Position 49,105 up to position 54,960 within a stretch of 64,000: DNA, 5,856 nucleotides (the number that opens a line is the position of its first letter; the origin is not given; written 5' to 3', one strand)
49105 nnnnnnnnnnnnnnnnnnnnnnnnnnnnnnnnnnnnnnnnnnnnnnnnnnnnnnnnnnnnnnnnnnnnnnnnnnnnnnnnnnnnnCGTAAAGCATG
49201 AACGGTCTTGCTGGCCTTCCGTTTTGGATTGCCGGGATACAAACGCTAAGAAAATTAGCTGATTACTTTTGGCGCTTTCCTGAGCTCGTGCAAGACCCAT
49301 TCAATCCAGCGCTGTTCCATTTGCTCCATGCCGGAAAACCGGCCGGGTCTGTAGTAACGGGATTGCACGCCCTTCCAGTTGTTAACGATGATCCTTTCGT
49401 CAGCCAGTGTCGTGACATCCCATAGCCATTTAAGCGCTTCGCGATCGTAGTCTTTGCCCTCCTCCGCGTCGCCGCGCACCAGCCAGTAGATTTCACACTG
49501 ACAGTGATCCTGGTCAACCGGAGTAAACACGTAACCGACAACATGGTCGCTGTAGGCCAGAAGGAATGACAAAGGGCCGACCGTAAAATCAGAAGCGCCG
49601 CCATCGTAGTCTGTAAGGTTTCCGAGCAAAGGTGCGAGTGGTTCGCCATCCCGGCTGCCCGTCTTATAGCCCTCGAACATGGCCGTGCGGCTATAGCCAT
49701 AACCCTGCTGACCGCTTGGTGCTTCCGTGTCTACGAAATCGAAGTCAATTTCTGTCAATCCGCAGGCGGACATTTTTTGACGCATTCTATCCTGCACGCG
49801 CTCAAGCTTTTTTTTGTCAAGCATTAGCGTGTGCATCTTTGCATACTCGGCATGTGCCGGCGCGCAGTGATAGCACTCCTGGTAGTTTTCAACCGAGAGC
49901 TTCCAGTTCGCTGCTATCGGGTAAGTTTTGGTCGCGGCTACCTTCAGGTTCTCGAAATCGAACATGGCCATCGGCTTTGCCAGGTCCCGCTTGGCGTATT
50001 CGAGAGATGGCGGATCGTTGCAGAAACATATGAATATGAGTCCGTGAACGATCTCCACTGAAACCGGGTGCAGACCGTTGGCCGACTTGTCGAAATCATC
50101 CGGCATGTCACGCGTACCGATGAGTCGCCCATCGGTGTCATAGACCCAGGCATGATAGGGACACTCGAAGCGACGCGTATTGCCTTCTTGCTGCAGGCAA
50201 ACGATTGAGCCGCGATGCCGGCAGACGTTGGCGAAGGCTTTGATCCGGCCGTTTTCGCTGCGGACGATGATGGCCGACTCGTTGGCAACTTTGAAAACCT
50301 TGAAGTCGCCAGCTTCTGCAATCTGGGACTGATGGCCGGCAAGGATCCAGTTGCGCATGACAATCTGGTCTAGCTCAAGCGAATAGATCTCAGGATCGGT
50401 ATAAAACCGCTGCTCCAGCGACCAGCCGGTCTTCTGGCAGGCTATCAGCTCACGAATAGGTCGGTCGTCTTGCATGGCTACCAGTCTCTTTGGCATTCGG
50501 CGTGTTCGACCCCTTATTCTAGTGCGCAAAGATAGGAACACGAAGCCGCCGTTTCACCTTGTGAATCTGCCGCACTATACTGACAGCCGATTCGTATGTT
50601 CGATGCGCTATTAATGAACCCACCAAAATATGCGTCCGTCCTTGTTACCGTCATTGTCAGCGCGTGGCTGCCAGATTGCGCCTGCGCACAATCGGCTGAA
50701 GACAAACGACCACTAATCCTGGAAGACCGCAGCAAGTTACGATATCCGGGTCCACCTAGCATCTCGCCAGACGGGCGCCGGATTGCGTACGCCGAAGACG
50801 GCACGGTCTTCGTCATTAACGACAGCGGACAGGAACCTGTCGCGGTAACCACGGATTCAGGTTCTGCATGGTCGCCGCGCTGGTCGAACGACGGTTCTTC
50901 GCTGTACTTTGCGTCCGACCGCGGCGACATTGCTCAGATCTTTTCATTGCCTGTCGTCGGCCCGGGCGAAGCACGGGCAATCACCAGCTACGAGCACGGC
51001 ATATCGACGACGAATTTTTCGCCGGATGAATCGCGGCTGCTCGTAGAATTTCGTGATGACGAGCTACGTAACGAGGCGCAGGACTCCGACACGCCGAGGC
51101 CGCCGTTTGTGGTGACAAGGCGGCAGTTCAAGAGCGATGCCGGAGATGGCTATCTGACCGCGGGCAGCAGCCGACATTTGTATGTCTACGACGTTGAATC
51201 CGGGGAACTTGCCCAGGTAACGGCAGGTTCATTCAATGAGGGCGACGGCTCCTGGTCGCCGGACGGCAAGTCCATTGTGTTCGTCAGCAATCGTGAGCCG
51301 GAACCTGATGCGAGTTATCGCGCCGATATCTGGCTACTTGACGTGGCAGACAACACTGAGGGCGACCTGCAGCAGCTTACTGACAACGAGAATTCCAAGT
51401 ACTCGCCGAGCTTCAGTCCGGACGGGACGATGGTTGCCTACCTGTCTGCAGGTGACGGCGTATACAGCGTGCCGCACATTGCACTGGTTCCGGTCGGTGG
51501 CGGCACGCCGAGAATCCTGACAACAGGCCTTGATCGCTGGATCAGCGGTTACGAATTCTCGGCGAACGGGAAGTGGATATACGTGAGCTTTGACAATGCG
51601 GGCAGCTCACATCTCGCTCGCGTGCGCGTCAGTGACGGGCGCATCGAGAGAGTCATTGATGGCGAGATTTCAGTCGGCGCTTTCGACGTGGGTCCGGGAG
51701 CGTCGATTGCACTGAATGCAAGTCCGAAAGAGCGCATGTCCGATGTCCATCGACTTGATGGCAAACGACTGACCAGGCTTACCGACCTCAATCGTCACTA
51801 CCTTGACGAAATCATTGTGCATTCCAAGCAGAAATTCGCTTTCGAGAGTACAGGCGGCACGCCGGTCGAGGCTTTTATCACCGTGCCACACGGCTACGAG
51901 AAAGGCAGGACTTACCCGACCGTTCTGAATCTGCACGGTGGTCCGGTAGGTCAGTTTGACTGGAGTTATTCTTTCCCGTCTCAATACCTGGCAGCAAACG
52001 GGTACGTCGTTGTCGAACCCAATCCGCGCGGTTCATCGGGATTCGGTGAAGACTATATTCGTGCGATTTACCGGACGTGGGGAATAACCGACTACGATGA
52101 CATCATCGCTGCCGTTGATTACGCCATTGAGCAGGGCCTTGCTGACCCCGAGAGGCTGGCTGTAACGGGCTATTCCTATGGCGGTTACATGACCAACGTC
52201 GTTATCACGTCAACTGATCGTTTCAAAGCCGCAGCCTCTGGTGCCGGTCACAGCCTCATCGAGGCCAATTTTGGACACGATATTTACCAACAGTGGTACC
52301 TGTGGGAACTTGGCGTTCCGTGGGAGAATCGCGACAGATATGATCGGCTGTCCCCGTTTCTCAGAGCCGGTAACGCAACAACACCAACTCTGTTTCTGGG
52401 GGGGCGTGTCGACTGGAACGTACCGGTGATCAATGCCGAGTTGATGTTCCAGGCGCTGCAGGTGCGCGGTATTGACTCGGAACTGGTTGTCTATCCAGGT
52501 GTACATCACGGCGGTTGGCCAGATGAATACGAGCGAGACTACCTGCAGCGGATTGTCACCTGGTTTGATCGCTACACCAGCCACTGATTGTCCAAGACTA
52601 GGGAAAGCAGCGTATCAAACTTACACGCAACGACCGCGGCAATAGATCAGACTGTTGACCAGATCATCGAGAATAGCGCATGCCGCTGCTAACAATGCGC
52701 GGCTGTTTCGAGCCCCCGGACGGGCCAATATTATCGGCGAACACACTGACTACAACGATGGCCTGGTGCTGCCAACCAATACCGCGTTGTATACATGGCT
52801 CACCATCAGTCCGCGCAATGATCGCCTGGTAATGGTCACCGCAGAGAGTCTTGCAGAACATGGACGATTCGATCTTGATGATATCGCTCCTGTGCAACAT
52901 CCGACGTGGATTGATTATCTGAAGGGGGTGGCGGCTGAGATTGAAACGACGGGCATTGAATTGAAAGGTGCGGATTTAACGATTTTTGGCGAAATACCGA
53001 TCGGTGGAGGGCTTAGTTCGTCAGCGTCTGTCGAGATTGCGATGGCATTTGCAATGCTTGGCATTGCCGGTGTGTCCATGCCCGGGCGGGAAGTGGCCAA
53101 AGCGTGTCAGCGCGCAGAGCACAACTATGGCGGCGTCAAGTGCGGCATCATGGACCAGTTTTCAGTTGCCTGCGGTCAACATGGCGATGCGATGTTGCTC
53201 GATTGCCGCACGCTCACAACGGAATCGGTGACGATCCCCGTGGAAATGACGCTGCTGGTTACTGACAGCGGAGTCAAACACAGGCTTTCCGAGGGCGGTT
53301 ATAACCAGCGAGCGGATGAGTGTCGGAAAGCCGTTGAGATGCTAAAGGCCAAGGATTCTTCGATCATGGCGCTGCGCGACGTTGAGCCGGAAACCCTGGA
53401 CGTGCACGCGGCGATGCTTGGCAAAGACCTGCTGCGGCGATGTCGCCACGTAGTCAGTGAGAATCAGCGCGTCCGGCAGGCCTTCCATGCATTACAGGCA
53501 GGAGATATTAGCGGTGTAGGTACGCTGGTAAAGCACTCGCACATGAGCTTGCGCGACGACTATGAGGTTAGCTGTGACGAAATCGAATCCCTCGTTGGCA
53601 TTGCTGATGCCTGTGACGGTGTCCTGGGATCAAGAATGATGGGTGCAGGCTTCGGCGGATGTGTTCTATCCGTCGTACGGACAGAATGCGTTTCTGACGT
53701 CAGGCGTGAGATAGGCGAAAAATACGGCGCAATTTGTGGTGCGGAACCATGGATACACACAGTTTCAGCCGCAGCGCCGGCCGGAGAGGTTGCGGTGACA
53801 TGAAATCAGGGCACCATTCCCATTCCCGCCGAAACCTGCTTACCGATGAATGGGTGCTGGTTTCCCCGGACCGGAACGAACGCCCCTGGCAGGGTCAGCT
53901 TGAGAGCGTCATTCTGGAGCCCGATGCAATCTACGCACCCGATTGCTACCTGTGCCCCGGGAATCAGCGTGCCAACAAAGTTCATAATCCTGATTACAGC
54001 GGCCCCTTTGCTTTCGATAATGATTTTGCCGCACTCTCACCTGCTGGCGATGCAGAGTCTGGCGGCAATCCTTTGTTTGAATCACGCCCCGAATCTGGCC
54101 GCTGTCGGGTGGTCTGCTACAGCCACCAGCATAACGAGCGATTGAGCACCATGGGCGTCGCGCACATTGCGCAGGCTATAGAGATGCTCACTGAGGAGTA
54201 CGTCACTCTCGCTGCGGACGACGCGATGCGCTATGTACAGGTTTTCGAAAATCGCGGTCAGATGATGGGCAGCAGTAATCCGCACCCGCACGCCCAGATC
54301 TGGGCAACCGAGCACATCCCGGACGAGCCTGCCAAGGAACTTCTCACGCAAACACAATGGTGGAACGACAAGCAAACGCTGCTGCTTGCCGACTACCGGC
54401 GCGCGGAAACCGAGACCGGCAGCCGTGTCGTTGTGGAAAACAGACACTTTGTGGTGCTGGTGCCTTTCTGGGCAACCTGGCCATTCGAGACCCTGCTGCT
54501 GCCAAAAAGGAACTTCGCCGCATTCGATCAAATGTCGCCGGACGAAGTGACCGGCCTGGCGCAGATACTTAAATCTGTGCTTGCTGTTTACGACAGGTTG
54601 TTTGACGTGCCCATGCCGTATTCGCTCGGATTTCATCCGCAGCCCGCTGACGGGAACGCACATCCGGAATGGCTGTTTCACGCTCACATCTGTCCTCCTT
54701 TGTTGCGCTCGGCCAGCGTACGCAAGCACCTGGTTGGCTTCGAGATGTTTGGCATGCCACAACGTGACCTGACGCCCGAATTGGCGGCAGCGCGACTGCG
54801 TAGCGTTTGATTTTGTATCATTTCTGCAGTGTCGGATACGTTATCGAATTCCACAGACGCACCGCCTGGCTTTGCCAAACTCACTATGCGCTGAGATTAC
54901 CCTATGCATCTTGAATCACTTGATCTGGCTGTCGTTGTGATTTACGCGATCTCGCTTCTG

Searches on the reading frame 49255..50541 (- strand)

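Call 63: search_protein_families(library=pfam, proteins=[window:49255-50541:-], max_evalue=0.000001)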
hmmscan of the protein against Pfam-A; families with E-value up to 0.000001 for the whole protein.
window:49255-50541:- (428 aa): 2 families
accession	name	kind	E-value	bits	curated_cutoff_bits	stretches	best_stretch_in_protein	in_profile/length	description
PF00848.25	Ring_hydroxyl_A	-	4.2e-27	95.9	24.9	1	196-416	1-206/208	Ring hydroxylating alpha subunit (catalytic domain)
PF00355.32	Rieske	-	1.3e-17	63.9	20.3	1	64-146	1-81/88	Rieske [2Fe-2S] domain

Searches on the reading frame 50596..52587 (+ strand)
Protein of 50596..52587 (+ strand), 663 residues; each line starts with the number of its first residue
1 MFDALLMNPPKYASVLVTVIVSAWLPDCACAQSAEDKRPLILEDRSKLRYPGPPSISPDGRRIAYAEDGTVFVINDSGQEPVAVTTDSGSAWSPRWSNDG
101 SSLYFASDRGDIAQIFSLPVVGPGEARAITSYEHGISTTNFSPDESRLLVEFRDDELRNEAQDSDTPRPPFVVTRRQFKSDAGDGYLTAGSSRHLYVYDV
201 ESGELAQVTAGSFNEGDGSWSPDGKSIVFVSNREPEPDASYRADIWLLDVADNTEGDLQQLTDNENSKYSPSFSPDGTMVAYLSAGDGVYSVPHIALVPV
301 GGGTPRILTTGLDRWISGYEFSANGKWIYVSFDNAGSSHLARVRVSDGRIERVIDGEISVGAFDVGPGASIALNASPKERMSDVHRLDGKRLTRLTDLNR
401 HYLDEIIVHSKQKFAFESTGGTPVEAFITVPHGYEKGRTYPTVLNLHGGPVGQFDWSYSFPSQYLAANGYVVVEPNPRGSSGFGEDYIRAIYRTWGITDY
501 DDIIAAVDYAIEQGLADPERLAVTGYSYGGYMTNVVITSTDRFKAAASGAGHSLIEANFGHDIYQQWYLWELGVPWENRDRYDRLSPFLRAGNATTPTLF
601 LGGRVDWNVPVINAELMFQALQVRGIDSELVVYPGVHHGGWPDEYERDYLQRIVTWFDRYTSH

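Call 63: search_protein_families(library=pfam, proteins=[window:50596-52587:+], max_evalue=0.000001)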
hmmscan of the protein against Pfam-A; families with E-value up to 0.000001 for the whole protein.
window:50596-52587:+ (663 aa): 6 families
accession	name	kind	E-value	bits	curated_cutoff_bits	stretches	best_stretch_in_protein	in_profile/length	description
PF00326.27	Peptidase_S9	-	1e-51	175.9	22.6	1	456-661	1-210/213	Prolyl oligopeptidase family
PF07676.18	PD40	-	5e-27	93.7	20.9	1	207-238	3-35/38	WD40-like Beta Propeller Repeat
PF00930.27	DPPIV_N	-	1.4e-11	44.2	22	0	192-280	259-343/354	Dipeptidyl peptidase IV (DPP IV) N-terminal region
PF02129.25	Peptidase_S15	-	1.1e-09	38.9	23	0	421-578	2-146/262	X-Pro dipeptidyl-peptidase (S15 family)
PF01738.24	DLH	-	1.9e-09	37.9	21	1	464-642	36-190/217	Dienelactone hydrolase family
PF25174.1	Beta-prop_THOC3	-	3.8e-08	33.1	305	0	178-288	54-151/272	THOC3 beta-propeller domain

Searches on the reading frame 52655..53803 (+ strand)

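Call 63: search_protein_families(library=pfam, proteins=[window:52655-53803:+], max_evalue=0.000001)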
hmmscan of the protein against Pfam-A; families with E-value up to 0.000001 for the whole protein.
window:52655-53803:+ (382 aa): 3 families
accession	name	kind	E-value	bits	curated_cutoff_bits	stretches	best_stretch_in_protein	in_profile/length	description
PF00288.32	GHMP_kinases_N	-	7.9e-18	64.9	22.3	1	88-174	2-86/87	GHMP kinases N terminal domain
PF10509.15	GalKase_gal_bdg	-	1.7e-14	53.6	23.1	1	15-53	11-49/49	Galactokinase galactose-binding signature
PF08544.19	GHMP_kinases_C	-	5.5e-09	36.7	21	1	277-357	2-83/85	GHMP kinases C terminal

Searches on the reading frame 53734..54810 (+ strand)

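Call 63: search_protein_families(library=pfam, proteins=[window:53734-54810:+], max_evalue=0.000001)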
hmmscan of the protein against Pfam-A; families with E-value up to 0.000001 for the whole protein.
window:53734-54810:+ (358 aa): 2 families
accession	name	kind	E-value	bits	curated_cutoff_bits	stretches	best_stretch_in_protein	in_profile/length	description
PF01087.27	GalP_UDP_transf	-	1e-52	179.7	22.1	1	28-196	11-184/184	Galactose-1-phosphate uridyl transferase, N-terminal domain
PF02744.22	GalP_UDP_tr_C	-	8e-47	159.5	29.2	1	205-357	4-155/165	Galactose-1-phosphate uridyl transferase, C-terminal domain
